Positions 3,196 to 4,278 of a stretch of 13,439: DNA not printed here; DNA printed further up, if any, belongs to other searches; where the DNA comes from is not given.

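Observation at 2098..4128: ACT+V4R ligand-binding protein translationally abutted to the synthase: possible allosteric subunit replacing c-di-GMP receptors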

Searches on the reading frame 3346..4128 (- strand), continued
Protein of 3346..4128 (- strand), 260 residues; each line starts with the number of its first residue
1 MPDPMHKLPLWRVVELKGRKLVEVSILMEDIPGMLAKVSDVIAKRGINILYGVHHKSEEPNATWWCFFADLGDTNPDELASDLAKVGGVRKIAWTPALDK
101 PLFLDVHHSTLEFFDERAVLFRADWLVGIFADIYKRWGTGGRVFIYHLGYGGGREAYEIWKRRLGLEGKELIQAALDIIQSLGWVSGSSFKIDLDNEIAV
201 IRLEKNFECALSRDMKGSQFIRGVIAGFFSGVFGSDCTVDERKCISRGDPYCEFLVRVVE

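Call 50: fold_search(model_id=the predicted structure, library=pdb)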
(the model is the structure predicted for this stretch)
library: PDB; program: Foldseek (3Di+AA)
matches with E <= 10: 1777; with E <= 0.001: 127
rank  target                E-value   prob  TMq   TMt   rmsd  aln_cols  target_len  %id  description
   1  5kbh_A                7.7e-09  1.00  0.52  0.65   3.4       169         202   21  CRYSTAL STRUCTURE OF THE AROMATIC SENSOR DOMAIN OF MOPR IN COMPLEX WITH 3-CHLORO-PHENOL (released 2016-07-13)
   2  5kbg_A                8.7e-09  1.00  0.51  0.64   3.5       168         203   21  CRYSTAL STRUCTURE OF THE AROMATIC SENSOR DOMAIN OF MOPR IN COMPLEX WITH OCRESOL (released 2016-07-13)
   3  5frv_A                9.8e-09  1.00  0.48  0.62   4.4       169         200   17  crystal structure of the phenol-responsive sensory domain of the transcription activator PoxR in complex with 4-methyl (released 2016-03-30)
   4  7vqf                  1.2e-08  1.00  0.49  0.65   3.1       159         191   19  Phenol binding protein, MopR (released 2022-09-07)
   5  5kbe_A                1.4e-08  1.00  0.52  0.66   3.4       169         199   21  CRYSTAL STRUCTURE OF THE AROMATIC SENSOR DOMAIN OF MOPR IN COMPLEX WITH PHENOL (released 2016-07-13)
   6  5kbi_A                1.6e-08  1.00  0.52  0.65   3.3       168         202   21  CRYSTAL STRUCTURE OF THE AROMATIC SENSOR DOMAIN OF MOPR IN COMPLEX WITH CATACHOL (released 2016-07-13)
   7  5fru_A                1.8e-08  1.00  0.49  0.63   4.6       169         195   18  crystal structure of the phenol-responsive sensory domain of the transcription activator PoxR (released 2016-03-30)
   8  5frz_A                2.1e-08  1.00  0.48  0.63   4.4       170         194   18  crystal structure of the phenol-responsive sensory domain of the transcription activator PoxR with 3,4-dimethylphenol (released 2016-03-30)
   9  5frx_A                3.2e-08  1.00  0.48  0.62   4.4       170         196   17  crystal structure of the phenol-responsive sensory domain of the transcription activator PoxR in complex with 4-nitrop (released 2016-03-30)
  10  5frw_A                4.6e-08  1.00  0.50  0.63   3.3       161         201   17  crystal structure of the phenol-responsive sensory domain of the transcription activator PoxR with Phenol (released 2016-04-06)
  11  5frw_B                5.1e-08  1.00  0.49  0.62   4.4       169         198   17  crystal structure of the phenol-responsive sensory domain of the transcription activator PoxR with Phenol (released 2016-04-06)
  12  5kbh_B                9.8e-08  1.00  0.51  0.65   3.4       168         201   21  CRYSTAL STRUCTURE OF THE AROMATIC SENSOR DOMAIN OF MOPR IN COMPLEX WITH 3-CHLORO-PHENOL (released 2016-07-13)
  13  5kbi_B                1.2e-07  1.00  0.49  0.63   3.2       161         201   21  CRYSTAL STRUCTURE OF THE AROMATIC SENSOR DOMAIN OF MOPR IN COMPLEX WITH CATACHOL (released 2016-07-13)
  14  5kbe_B                2.8e-07  1.00  0.49  0.60   3.2       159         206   21  CRYSTAL STRUCTURE OF THE AROMATIC SENSOR DOMAIN OF MOPR IN COMPLEX WITH PHENOL (released 2016-07-13)
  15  5kbg_B                3.8e-07  1.00  0.48  0.61   3.1       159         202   21  CRYSTAL STRUCTURE OF THE AROMATIC SENSOR DOMAIN OF MOPR IN COMPLEX WITH OCRESOL (released 2016-07-13)
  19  6aq3_C                2.4e-06  1.00  0.42  0.61   3.8       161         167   16  Crystal structure of a trafficking protein particle complex subunit 3 from Naegleria fowleri covalently bound to palmi (released 2017-08-30)
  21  6aq3_A                1.2e-05  1.00  0.41  0.60   4.1       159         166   16  Crystal structure of a trafficking protein particle complex subunit 3 from Naegleria fowleri covalently bound to palmi (released 2017-08-30)
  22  6aq3_E                1.3e-05  1.00  0.41  0.58   4.0       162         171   15  Crystal structure of a trafficking protein particle complex subunit 3 from Naegleria fowleri covalently bound to palmi (released 2017-08-30)
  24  6aq3_F                2.7e-05  1.00  0.39  0.57   5.2       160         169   17  Crystal structure of a trafficking protein particle complex subunit 3 from Naegleria fowleri covalently bound to palmi (released 2017-08-30)
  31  6aq3_B                7.3e-05  1.00  0.39  0.56   5.3       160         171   17  Crystal structure of a trafficking protein particle complex subunit 3 from Naegleria fowleri covalently bound to palmi (released 2017-08-30)
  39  6aq3_D                1.2e-04  1.00  0.40  0.56   4.3       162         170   16  Crystal structure of a trafficking protein particle complex subunit 3 from Naegleria fowleri covalently bound to palmi (released 2017-08-30)
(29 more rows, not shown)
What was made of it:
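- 3355..3831 (-): Full V4R (Bet3-like) domain (residues about 100-258), with G149-x3-G153, G223-x3-G227 and candidate zinc ligands C209, E241, C244 and C252. Foldseek: MopR and PoxR E about 1e-8 with target TM-score 0.65, plus TRAPPC3/Bet3 (call 50).
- On V4R / 4VR domain (Pfam PF02830; Bet3-like fold): Foldseek matches to MopR, PoxR, DmpR, MJ1460 and TRAPPC3 with probability 1.00 (call 50).
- On ACT domain (PF01842): Foldseek matches to IlvN and the PGDH ACT domain (call 50).
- Foldseek matches include palmitate-bound TRAPPC3 (6aq3, call 50) and phenol-bound MopR, PoxR and DmpR (call 50).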

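Call 52: search_protein_families(library=pfam, proteins=[L010:4156-4926:-, L010:7006-7518:-, L010:7813-9201:+, L010:9404-10828:+, L011:3134-4441:-, L011:7480-8121:-, L012:1393-1926:-, L012:4076-4375:+, L012:4405-4779:-, L012:534-962:-], max_evalue=0.001)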
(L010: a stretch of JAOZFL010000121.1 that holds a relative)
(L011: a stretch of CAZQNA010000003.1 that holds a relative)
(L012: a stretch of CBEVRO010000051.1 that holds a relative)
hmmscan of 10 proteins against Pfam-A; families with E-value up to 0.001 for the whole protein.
L010:4156-4926:- (256 aa): 5 families
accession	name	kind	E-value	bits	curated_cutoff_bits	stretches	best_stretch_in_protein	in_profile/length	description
PF13847.12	Methyltransf_31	-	4.4e-12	46.3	27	1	79-198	2-116/145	Methyltransferase domain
PF08241.18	Methyltransf_11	-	9e-10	39.5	21.2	1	85-192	1-95/95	Methyltransferase domain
PF08242.18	Methyltransf_12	-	8.3e-09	36.5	30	1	85-190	1-98/98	Methyltransferase domain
PF13649.12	Methyltransf_25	-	3.7e-08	34.4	27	1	85-188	2-97/97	Methyltransferase domain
PF13489.12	Methyltransf_23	-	8.2e-07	29.3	27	1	74-198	16-122/164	Methyltransferase domain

L010:7006-7518:- (170 aa): 0 families

L010:7813-9201:+ (462 aa): 1 family
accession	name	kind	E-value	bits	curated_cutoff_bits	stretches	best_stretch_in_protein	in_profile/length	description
PF00291.31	PALP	-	2.2e-34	119.6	35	1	79-418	5-295/295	Pyridoxal-phosphate dependent enzyme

L010:9404-10828:+ (474 aa): 2 families
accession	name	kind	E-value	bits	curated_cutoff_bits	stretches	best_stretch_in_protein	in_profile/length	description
PF00425.24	Chorismate_bind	-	3.8e-93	312.2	27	1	202-452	5-257/257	chorismate binding enzyme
PF04715.19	Anth_synt_I_N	-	8.2e-36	123.8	23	1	25-162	4-139/140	Anthranilate synthase component I, N terminal region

L011:3134-4441:- (435 aa): 1 family
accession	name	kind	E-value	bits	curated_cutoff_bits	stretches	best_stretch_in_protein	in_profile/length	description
PF23365.1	DUF7090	-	1.1e-05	25.6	27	1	360-430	107-177/192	Family of unknown function (DUF7090)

L011:7480-8121:- (213 aa): 2 families
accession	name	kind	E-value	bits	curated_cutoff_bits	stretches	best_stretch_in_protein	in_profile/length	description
PF02585.22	PIG-L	-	6.6e-10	40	28.2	1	75-178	1-127/129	GlcNAc-PI de-N-acetylase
PF13579.12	Glyco_trans_4_4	-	0.00077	20.3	29.7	0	86-169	6-90/158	Glycosyl transferase 4-like domain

L012:1393-1926:- (177 aa): 1 family
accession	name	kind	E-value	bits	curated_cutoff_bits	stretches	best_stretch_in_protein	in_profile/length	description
PF01177.27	Asp_Glu_race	-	4.2e-25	89.2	31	1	30-170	76-211/211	Asp/Glu/Hydantoin racemase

L012:4076-4375:+ (99 aa): 0 families

L012:4405-4779:- (124 aa): 1 family
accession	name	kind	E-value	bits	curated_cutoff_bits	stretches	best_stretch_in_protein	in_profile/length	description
PF13975.11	gag-asp_proteas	-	0.00024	22.1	28.2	1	29-107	10-92/92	gag-polyprotein putative aspartyl protease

L012:534-962:- (142 aa): 2 families
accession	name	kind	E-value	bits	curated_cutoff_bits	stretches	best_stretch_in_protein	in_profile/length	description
PF08281.18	Sigma70_r4_2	-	1.2e-05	25.2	25.7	1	2-46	9-54/54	Sigma-70, region 4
PF13384.12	HTH_23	-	0.00069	19.8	24.6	1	3-42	3-41/50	Homeodomain-like domain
